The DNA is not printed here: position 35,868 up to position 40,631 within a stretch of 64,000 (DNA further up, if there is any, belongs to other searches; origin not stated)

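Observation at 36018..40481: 1487-aa HdrA-GltD-HdrA megafusion: an NAD(P)H-oxidising module spliced into a tandem heterodisulfide-reductase-A scaffold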

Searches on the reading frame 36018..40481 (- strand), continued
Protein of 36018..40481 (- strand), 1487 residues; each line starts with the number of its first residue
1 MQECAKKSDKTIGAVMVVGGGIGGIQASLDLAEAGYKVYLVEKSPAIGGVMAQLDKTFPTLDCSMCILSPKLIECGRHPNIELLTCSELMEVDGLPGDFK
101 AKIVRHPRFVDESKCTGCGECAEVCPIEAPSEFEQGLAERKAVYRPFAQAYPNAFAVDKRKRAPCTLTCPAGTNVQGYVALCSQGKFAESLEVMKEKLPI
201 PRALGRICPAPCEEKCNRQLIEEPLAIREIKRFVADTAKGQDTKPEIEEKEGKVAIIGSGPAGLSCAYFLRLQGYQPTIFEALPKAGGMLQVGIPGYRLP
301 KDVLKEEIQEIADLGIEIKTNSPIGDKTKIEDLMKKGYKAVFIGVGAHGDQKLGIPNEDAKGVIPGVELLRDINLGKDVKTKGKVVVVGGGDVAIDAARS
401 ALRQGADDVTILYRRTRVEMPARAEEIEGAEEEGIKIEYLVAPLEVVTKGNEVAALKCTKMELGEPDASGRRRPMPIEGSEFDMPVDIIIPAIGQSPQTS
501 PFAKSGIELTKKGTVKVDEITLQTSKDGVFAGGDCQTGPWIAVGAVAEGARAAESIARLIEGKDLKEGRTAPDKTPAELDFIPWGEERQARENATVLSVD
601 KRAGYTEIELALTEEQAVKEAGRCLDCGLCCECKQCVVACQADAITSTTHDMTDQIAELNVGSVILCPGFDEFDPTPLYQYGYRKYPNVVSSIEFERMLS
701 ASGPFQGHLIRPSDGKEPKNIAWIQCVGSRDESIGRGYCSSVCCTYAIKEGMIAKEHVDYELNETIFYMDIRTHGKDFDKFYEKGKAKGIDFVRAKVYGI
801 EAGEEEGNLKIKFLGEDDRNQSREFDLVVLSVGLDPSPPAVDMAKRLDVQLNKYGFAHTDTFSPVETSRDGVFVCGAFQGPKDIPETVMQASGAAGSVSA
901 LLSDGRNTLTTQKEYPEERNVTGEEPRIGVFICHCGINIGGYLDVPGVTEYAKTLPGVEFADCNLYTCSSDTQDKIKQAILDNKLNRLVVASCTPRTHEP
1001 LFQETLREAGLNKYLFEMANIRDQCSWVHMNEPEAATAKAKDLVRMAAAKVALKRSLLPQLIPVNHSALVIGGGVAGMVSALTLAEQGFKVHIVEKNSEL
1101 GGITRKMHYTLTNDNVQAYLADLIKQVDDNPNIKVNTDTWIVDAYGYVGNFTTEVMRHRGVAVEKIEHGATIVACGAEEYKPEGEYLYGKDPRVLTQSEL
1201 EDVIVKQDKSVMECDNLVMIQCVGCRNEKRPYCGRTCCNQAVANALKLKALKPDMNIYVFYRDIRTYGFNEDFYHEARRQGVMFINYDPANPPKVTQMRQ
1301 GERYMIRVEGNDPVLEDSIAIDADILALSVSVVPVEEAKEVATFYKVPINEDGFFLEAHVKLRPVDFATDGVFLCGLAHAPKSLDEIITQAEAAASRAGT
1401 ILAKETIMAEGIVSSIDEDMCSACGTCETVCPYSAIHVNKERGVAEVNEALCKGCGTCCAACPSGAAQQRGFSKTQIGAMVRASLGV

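Call 44: search_protein_families(library=pfam, proteins=[L027:5222-5794:+, L027:6702-7421:+, L027:7452-7988:+, L011:12956-13963:+, L011:13985-14506:+, L011:14490-15380:+, L011:15393-16430:+, L011:16444-17283:+, L011:17373-18212:+, L011:18196-19599:+], max_evalue=0.00001)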
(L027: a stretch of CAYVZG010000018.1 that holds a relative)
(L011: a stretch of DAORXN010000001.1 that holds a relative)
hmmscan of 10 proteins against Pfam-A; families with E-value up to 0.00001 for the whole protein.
L027:5222-5794:+ (190 aa): 3 families
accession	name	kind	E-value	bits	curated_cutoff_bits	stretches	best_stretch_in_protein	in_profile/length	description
PF00072.30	Response_reg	-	3.7e-24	85.5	30.2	1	70-183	1-110/111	Response regulator receiver domain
PF12728.13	HTH_17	-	7.1e-15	55.5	27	1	5-54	2-50/51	Helix-turn-helix domain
PF00376.29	MerR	-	1e-06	28.9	28.2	0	10-41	5-37/38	MerR family regulatory protein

L027:6702-7421:+ (239 aa): 3 families
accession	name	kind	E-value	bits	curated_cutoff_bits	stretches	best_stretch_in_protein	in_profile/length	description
PF13187.11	Fer4_9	-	2.9e-08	34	27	1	30-87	2-50/52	4Fe-4S dicluster domain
PF13534.11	Fer4_17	-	4.4e-08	34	22.2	1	30-89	2-61/61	4Fe-4S dicluster domain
PF13183.11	Fer4_8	-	5.8e-08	33.6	27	1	28-88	3-68/68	4Fe-4S dicluster domain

L027:7452-7988:+ (178 aa): 1 family
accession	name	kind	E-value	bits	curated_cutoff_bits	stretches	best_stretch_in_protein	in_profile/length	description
PF02754.22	CCG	-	9.2e-10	38.9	20.6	1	43-134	2-84/85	Cysteine-rich domain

L011:12956-13963:+ (335 aa): 7 families
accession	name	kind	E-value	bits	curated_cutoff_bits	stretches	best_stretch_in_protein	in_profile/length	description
PF12797.12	Fer4_2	-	2.7e-09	36.8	24.5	0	268-286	3-21/22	4Fe-4S binding domain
PF00037.32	Fer4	-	8.9e-08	32.1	21.1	0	273-288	6-21/24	4Fe-4S binding domain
PF13746.11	Fer4_18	-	1.3e-07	32.2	27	1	270-295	56-81/114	4Fe-4S dicluster domain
PF13183.11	Fer4_8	-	6.3e-07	30.3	27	1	219-289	1-68/68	4Fe-4S dicluster domain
PF13187.11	Fer4_9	-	1.3e-06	28.8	27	0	222-288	1-50/52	4Fe-4S dicluster domain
PF13237.11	Fer4_10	-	8.3e-06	26.1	25.5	0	220-286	6-53/53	4Fe-4S dicluster domain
PF12838.12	Fer4_7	-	8.5e-06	26.6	27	0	222-289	1-52/52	4Fe-4S dicluster domain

L011:13985-14506:+ (173 aa): 4 families
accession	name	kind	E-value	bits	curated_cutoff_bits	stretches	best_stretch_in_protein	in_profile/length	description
PF13183.11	Fer4_8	-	3e-10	40.9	27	1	17-78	2-68/68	4Fe-4S dicluster domain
PF13534.11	Fer4_17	-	5.7e-09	36.8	22.2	1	19-79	1-61/61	4Fe-4S dicluster domain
PF13187.11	Fer4_9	-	2.7e-08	34.1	27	1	19-77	1-50/52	4Fe-4S dicluster domain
PF12838.12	Fer4_7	-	5.4e-06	27.2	27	0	19-77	1-51/52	4Fe-4S dicluster domain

L011:14490-15380:+ (296 aa): 1 family
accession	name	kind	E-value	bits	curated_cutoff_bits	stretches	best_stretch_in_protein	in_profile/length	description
PF02754.22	CCG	-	1.6e-24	86.2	20.6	2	16-98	1-84/85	Cysteine-rich domain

L011:15393-16430:+ (345 aa): 6 families
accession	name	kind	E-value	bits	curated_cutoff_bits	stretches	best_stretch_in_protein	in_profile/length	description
PF17179.9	Fer4_22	-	5.4e-35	120.6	27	1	239-332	1-95/95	4Fe-4S dicluster domain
PF12838.12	Fer4_7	-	1.2e-07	32.5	27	0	306-332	29-52/52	4Fe-4S dicluster domain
PF12797.12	Fer4_2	-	4.3e-07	29.9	24.5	0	317-330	9-22/22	4Fe-4S binding domain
PF00037.32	Fer4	-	1.2e-06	28.5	21.1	0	317-331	7-21/24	4Fe-4S binding domain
PF13183.11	Fer4_8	-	6.4e-06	27.1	27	0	238-332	3-68/68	4Fe-4S dicluster domain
PF14697.11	Fer4_21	-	8.4e-06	26.3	35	0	316-330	39-53/59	4Fe-4S dicluster domain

L011:16444-17283:+ (279 aa): 3 families
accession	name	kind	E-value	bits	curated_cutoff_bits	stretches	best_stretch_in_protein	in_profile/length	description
PF00175.26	NAD_binding_1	-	2.1e-15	57.7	22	1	118-221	2-107/109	Oxidoreductase NAD-binding domain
PF10418.14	DHODB_Fe-S_bind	-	9.2e-11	41.7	23.9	1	240-272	1-40/41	Iron-sulfur cluster binding domain of dihydroorotate dehydrogenase B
PF00970.30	FAD_binding_6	-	2e-06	28.5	21.1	1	21-103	11-96/99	Oxidoreductase FAD-binding domain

L011:17373-18212:+ (279 aa): 1 family
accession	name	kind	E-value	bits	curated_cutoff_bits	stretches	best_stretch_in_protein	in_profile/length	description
PF10418.14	DHODB_Fe-S_bind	-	1.1e-13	51.1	23.9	1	212-249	1-41/41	Iron-sulfur cluster binding domain of dihydroorotate dehydrogenase B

L011:18196-19599:+ (467 aa): 6 families
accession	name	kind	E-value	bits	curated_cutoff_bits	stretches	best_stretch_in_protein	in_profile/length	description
PF14691.11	Fer4_20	-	9.4e-45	151.5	25.8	1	22-132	1-112/113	Dihydroprymidine dehydrogenase domain II, 4Fe-4S cluster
PF07992.20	Pyr_redox_2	-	1.8e-33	116.7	26.1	2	231-453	100-291/291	Pyridine nucleotide-disulphide oxidoreductase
PF00070.33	Pyr_redox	-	3.4e-14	53.5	22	1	146-225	1-71/82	Pyridine nucleotide-disulphide oxidoreductase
PF13738.12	Pyr_redox_3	-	6e-07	29.4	30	0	141-174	161-194/305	Pyridine nucleotide-disulphide oxidoreductase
PF13450.12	NAD_binding_8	-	9.1e-07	29.5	21.9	1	149-181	1-33/68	NAD(P)-binding Rossmann-like domain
PF01262.27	AlaDh_PNT_C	-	1.1e-06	28.7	23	0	258-311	4-55/214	Alanine dehydrogenase/PNT, C-terminal domain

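Call 48: search_protein_families(library=ncbifam, proteins=[window:36018-40481:-], max_evalue=0.00001)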
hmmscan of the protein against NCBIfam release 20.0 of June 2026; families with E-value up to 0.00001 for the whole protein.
window:36018-40481:- (1487 aa): 138 families (the best 25 are shown)
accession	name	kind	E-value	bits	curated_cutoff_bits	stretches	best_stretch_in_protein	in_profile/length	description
NF040770.1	hetero_SS_HdrA2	exception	2e-291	968.7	1100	4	927-1158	1-233/777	CoB-CoM heterodisulfide reductase HdrA2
NF041778.1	hetero_SS_HdrA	equivalog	1.8e-211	704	1400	4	1165-1481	325-647/771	ferredoxin:CoB-CoM heterodisulfide reductase subunit HdrA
NF041891.1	hdrA_Methbact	equivalog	1.1e-201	671.9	1300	4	624-905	281-559/762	ferredoxin:CoB-CoM heterodisulfide reductase subunit HdrA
NF009410.0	PRK12771.1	subfamily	6.3e-171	569.8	516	2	154-655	39-539/566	NAD(P)-binding protein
NF009454.0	PRK12814.1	equivalog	1.2e-144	483.1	916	1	162-643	101-587/657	putative NADPH-dependent glutamate synthase small subunit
NF009414.0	PRK12778.1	equivalog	9.3e-121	404.4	1103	1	161-561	335-750/752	bifunctional dihydroorotate dehydrogenase B NAD binding subunit/NADPH-dependent glutamate synthase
TIGR01316.1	gltA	equivalog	9.2e-105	351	471.75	1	159-558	32-447/449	NADPH-dependent glutamate synthase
TIGR03315.1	Se_ygfK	equivalog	2.4e-102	343.1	835.3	1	163-645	445-902/1012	putative selenate reductase subunit YgfK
TIGR01318.1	gltD_gamma_fam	subfamily_domain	7.3e-97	324.8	482.95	1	161-560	46-465/467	glutamate synthase, small subunit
NF009409.0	PRK12770.1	subfamily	1.6e-88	297.2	343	2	247-564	14-354/360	putative glutamate synthase subunit beta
NF010590.0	PRK13984.1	equivalog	2.4e-87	293.5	946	1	164-562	197-608/611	putative oxidoreductase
NF009408.0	PRK12769.1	equivalog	6.3e-86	288.9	1003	1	143-563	211-654/659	formate-dependent uric acid utilization protein AegA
NF009413.0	PRK12775.1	equivalog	3.6e-81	273.3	1895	1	164-560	340-754/1006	putative trifunctional 2-polyprenylphenol hydroxylase/glutamate synthase subunit beta/ferritin domain-containing protein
NF009451.0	PRK12809.1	equivalog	1.7e-79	267.8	1154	1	135-563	189-637/639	formate-dependent uric acid utilization protein YgfT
NF009415.0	PRK12779.1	equivalog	4e-76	256.7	1519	1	162-560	207-626/944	putative bifunctional glutamate synthase subunit beta/2-polyprenylphenol hydroxylase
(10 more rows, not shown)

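Call 69: find_homologous_proteins(query=L022:8013-12407:+, max_evalue=1e-100)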
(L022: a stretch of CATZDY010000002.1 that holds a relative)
Query L022:8013-12407:+ (1465 aa): 7611 proteins with E <= 1e-100 among 8000 candidates; the best 120 are listed.
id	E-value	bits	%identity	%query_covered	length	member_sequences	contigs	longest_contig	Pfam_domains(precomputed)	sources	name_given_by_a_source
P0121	0.0e+0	3369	100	100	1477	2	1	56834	PF13241.13,PF13450.13,PF07992.21,PF00070.34,PF03486.21,PF13454.13,PF05834.19,PF01134.29,PF01494.26,PF12831.14,PF01946.24,PF01266.31,PF01593.31,PF14691.12,PF00890.31,PF00037.33,PF13738.13,PF01262.28,PF13237.12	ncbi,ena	-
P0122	0.0e+0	2749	80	100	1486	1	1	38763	PF13241.13,PF13450.13,PF07992.21,PF00070.34,PF03486.21,PF13454.13,PF01134.29,PF01494.26,PF12831.14,PF01946.24,PF01266.31,PF01593.31,PF14691.12,PF00890.31,PF00037.33,PF13738.13,PF01262.28,PF13237.12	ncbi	-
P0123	0.0e+0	2453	71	100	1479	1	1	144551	PF13241.13,PF13450.13,PF07992.21,PF00070.34,PF03486.21,PF12838.13,PF13454.13,PF01134.29,PF01494.26,PF12831.14,PF01946.24,PF01266.31,PF01593.31,PF14691.12,PF00890.31,PF00037.33,PF13738.13,PF01262.28,PF13237.12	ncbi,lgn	-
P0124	0.0e+0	2444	72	100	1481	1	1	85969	PF13241.13,PF13450.13,PF07992.21,PF00070.34,PF03486.21,PF13454.13,PF05834.19,PF01134.29,PF01494.26,PF12831.14,PF01946.24,PF01266.31,PF01593.31,PF14691.12,PF00890.31,PF00037.33,PF13738.13,PF01262.28,PF13187.12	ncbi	ncbi:MAG: FAD-dependent oxidoreductase [Bacillota bacterium]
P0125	0.0e+0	2438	71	100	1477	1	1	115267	PF13241.13,PF13450.13,PF07992.21,PF00070.34,PF03486.21,PF12838.13,PF13454.13,PF01134.29,PF01494.26,PF12831.14,PF01946.24,PF01266.31,PF01593.31,PF14691.12,PF00890.31,PF00037.33,PF13738.13,PF01262.28,PF13187.12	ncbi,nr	ncbi:MAG: FAD-dependent oxidoreductase [Peptococcaceae bacterium]|nr:FAD-dependent oxidoreductase [P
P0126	0.0e+0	2424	70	100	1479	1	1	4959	PF13241.13,PF13450.13,PF07992.21,PF12837.13,PF00070.34,PF03486.21,PF12838.13,PF13454.13,PF01134.29,PF01494.26,PF12831.14,PF01946.24,PF01266.31,PF01593.31,PF14691.12,PF00890.31,PF00037.33,PF13738.13,PF01262.28,PF13237.12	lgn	-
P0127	0.0e+0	2420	71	100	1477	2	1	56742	PF13241.13,PF13450.13,PF07992.21,PF00070.34,PF03486.21,PF12838.13,PF13454.13,PF01134.29,PF01494.26,PF12831.14,PF01946.24,PF01266.31,PF01593.31,PF14691.12,PF00890.31,PF00037.33,PF13738.13,PF01262.28,PF13237.12,PF13187.12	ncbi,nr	ncbi:MAG: 4Fe-4S ferredoxin [Peptococcaceae bacterium BRH_c4b]|nr:MAG: 4Fe-4S ferredoxin [Peptococca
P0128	0.0e+0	2406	70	100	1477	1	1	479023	PF13241.13,PF13450.13,PF07992.21,PF00070.34,PF03486.21,PF12838.13,PF13454.13,PF05834.19,PF01134.29,PF01494.26,PF12831.14,PF01946.24,PF01266.31,PF01593.31,PF14691.12,PF00890.31,PF00037.33,PF13738.13,PF01262.28,PF13187.12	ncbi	ncbi:MAG: FAD-dependent oxidoreductase [Bacillota bacterium]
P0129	0.0e+0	2404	70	99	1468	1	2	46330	PF13241.13,PF13450.13,PF07992.21,PF12837.13,PF00070.34,PF03486.21,PF12838.13,PF13454.13,PF05834.19,PF01134.29,PF01494.26,PF12831.14,PF01946.24,PF01266.31,PF01593.31,PF14691.12,PF00890.31,PF00037.33,PF13738.13,PF01262.28,PF13237.12,PF13187.12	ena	-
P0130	0.0e+0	2400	70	100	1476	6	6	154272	PF13241.13,PF13450.13,PF07992.21,PF00070.34,PF03486.21,PF13454.13,PF05834.19,PF01134.29,PF01494.26,PF12831.14,PF01946.24,PF01266.31,PF01593.31,PF14691.12,PF00890.31,PF00037.33,PF13738.13,PF01262.28,PF13237.12,PF13187.12,PF02737.25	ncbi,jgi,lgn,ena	-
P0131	0.0e+0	2398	70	100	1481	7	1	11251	PF13241.13,PF13450.13,PF07992.21,PF00070.34,PF03486.21,PF13454.13,PF01134.29,PF01494.26,PF12831.14,PF01946.24,PF01266.31,PF01593.31,PF14691.12,PF00890.31,PF00037.33,PF13738.13,PF01262.28,PF13237.12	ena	-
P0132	0.0e+0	2389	69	100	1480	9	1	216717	PF13241.13,PF13450.13,PF07992.21,PF00070.34,PF03486.21,PF13454.13,PF01134.29,PF01494.26,PF21799.3,PF12831.14,PF01946.24,PF01266.31,PF01593.31,PF14691.12,PF00890.31,PF00037.33,PF13738.13,PF01262.28,PF13237.12,PF13187.12,PF02737.25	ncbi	-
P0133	0.0e+0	2365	70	100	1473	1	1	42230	PF00743.26,PF13241.13,PF13450.13,PF07992.21,PF12837.13,PF00070.34,PF03486.21,PF13454.13,PF01134.29,PF01494.26,PF21799.3,PF12831.14,PF01946.24,PF01266.31,PF01593.31,PF14691.12,PF00890.31,PF00037.33,PF13738.13,PF01262.28,PF13237.12,PF03807.24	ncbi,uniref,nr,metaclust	ncbi:NAD(P)-binding protein [Desulfotomaculum copahuensis]|uniref:4Fe-4S ferredoxin n=1 Tax=Desulfot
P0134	0.0e+0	2318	68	100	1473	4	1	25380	PF13241.13,PF13450.13,PF07992.21,PF00070.34,PF03486.21,PF05834.19,PF21799.3,PF01266.31,PF14691.12,PF00890.31,PF13738.13,PF02737.25,PF12838.13,PF13454.13,PF01134.29,PF01494.26,PF12831.14,PF01946.24,PF01593.31,PF12797.13,PF00037.33,PF01262.28,PF13187.12,PF03807.24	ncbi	ncbi:MAG: NAD(P)-binding protein [Desulfotomaculales bacterium]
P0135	0.0e+0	2312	67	100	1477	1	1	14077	PF13241.13,PF13450.13,PF07992.21,PF12837.13,PF00070.34,PF03486.21,PF13484.12,PF01266.31,PF14691.12,PF00890.31,PF13738.13,PF13237.12,PF02737.25,PF12838.13,PF13454.13,PF01134.29,PF01494.26,PF12831.14,PF01946.24,PF01593.31,PF00037.33,PF01262.28,PF13187.12,PF03807.24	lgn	-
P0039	0.0e+0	1833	56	99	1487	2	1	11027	PF14697.12,PF13241.13,PF13450.13,PF07992.21,PF12837.13,PF00070.34,PF03486.21,PF13484.12,PF01266.31,PF14691.12,PF00890.31,PF13738.13,PF13237.12,PF02737.25,PF12838.13,PF13454.13,PF01134.29,PF01494.26,PF12831.14,PF01946.24,PF01593.31,PF12797.13,PF00037.33,PF01262.28,PF13187.12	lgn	-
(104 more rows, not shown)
